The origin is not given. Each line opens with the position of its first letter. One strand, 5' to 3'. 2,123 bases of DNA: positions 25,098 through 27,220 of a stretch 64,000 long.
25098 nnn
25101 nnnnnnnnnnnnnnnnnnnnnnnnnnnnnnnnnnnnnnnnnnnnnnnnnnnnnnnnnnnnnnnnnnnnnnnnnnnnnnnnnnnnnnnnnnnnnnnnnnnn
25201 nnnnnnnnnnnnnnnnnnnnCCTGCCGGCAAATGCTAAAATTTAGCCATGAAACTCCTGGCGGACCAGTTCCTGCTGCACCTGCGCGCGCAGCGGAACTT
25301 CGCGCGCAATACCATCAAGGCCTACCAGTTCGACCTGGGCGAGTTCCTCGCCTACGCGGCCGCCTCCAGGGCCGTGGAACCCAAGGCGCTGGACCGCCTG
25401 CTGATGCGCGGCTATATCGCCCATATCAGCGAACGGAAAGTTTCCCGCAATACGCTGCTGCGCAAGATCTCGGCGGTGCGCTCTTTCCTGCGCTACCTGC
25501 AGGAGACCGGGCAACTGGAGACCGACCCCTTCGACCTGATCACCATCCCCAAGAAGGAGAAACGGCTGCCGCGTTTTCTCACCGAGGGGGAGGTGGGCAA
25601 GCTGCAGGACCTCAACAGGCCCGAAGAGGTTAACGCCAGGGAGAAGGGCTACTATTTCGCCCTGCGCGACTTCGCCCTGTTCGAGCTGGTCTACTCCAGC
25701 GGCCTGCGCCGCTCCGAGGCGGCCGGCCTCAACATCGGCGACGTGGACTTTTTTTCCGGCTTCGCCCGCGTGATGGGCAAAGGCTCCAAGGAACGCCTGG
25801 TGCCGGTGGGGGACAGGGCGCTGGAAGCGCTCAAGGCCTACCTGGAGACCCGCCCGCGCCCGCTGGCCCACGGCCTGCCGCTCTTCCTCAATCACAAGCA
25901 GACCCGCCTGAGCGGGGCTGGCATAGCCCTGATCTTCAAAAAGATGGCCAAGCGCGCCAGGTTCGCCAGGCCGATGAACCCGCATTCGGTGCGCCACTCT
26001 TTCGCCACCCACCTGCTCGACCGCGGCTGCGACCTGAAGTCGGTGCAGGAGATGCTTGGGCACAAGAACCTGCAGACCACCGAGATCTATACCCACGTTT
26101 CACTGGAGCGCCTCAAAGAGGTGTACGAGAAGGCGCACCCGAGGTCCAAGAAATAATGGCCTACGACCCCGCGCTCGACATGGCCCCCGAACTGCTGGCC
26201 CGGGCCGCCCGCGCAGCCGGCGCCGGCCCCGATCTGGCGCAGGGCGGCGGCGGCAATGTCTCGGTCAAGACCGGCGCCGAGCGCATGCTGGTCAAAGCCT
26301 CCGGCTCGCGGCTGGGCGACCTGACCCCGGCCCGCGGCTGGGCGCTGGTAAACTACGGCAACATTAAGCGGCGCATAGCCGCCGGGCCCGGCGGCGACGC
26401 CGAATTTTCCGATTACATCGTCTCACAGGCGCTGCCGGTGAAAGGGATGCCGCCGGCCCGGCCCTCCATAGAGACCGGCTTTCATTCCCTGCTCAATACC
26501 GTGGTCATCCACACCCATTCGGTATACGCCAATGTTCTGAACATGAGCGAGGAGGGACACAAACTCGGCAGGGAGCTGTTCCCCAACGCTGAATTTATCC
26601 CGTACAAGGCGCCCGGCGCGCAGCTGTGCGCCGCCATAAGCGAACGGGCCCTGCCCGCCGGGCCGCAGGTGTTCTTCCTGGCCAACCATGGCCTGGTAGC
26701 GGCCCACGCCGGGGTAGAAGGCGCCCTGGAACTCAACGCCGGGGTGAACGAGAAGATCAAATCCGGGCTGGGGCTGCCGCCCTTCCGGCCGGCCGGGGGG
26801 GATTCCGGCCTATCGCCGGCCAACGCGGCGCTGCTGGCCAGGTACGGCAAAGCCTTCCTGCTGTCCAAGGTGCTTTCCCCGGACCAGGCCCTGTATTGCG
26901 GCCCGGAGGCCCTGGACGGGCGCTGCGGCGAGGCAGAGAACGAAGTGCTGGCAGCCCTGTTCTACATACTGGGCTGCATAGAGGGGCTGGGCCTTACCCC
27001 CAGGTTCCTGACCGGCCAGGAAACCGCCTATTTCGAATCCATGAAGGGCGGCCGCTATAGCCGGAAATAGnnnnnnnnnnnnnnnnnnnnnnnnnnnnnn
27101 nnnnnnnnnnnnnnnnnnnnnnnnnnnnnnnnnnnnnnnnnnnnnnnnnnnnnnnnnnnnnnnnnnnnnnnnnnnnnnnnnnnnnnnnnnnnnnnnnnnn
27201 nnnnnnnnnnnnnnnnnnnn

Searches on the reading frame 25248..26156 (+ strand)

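Call 10: search_protein_families(library=pfam, proteins=[window:25248-26156:+])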
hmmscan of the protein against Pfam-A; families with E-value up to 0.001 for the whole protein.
window:25248-26156:+ (302 aa): 4 families
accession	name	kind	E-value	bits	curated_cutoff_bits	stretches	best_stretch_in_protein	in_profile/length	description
PF00589.27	Phage_integrase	-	4.7e-41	140.9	27.1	1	137-285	20-169/172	Phage integrase family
PF02899.23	Phage_int_SAM_1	-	3.1e-15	56.6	22.3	1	6-85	2-80/83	Phage integrase, N-terminal SAM-like domain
PF13102.12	Phage_int_SAM_5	-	0.00029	21.6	22.3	0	19-96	18-94/98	Phage integrase SAM-like domain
PF13495.12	Phage_int_SAM_4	-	0.00045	21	27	1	4-85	1-79/85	Phage integrase, N-terminal SAM-like domain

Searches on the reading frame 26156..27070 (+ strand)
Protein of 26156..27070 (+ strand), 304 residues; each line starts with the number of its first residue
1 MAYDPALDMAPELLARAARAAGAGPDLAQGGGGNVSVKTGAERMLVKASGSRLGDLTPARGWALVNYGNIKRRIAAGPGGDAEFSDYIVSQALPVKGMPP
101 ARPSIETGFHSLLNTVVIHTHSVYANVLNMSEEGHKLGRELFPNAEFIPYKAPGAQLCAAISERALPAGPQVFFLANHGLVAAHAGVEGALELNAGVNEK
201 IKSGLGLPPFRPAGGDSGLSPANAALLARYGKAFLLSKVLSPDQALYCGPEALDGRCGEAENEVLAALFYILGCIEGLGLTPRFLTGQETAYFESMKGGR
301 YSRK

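Call 10: search_protein_families(library=pfam, proteins=[window:26156-27070:+])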
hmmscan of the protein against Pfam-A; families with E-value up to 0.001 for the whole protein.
window:26156-27070:+ (304 aa): 1 family
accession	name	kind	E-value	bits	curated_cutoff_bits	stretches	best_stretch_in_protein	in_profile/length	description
PF00596.27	Aldolase_II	-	4.3e-17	63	22.2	1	14-193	3-171/183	Class II Aldolase and Adducin N-terminal domain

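Call 74: search_protein_families(library=ncbifam, proteins=[window:26156-27070:+], max_evalue=0.01)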
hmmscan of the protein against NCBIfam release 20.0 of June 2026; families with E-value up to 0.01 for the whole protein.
window:26156-27070:+ (304 aa): 16 families
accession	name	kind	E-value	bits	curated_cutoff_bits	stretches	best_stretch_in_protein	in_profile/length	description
NF006192.0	PRK08324.1-6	equivalog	3.1e-13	49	639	1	13-182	26-204/685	bifunctional aldolase/short-chain dehydrogenase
NF006190.0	PRK08324.1-4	equivalog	4.2e-13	48.3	1014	1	14-182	21-196/689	bifunctional aldolase/short-chain dehydrogenase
NF006195.0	PRK08324.2-3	equivalog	1.5e-12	46.6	931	1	17-181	31-201/678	bifunctional aldolase/short-chain dehydrogenase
TIGR02632.1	RhaD_aldol-ADH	equivalog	4.6e-10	38.5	567.75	1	12-182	3-182/676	bifunctional rhamnulose-1-phosphate aldolase/short-chain dehydrogenase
NF006196.0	PRK08324.2-4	equivalog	6.9e-09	34.6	831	1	14-184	20-199/657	bifunctional aldolase/short-chain dehydrogenase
NF006193.0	PRK08324.2-1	subfamily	6.5e-07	27.9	1213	1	102-188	140-229/705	bifunctional aldolase/short-chain dehydrogenase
NF006194.0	PRK08324.2-2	equivalog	8.2e-07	28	686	1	16-182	29-202/703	bifunctional aldolase/short-chain dehydrogenase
NF043034.1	OxoTetrPhDc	equivalog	5.5e-06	26.3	250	0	27-61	21-55/205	3-oxo-tetronate 4-phosphate decarboxylase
NF053831.1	RU1PAldHalo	equivalog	1.4e-05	24.7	300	1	41-199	4-174/208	ribulose-1-phosphate aldolase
NF006672.0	PRK09220.1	equivalog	4.3e-05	23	226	1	96-137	70-117/209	methylthioribulose 1-phosphate dehydratase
TIGR03328.1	salvage_mtnB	equivalog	0.00031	20.3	137.05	0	100-136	61-103/194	methylthioribulose 1-phosphate dehydratase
NF006197.0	PRK08324.2-5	equivalog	0.00044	18.8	627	1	13-167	19-179/583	bifunctional aldolase/short-chain dehydrogenase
NF040649.1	FucA_Meth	equivalog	0.00077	19.4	250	0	116-186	84-155/179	L-fuculose phosphate aldolase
NF005302.0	PRK06833.1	equivalog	0.0012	18.4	264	0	116-193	92-172/214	L-fuculose-phosphate aldolase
NF006413.0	PRK08660.1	equivalog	0.0032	17.3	203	0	27-57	18-47/184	aldolase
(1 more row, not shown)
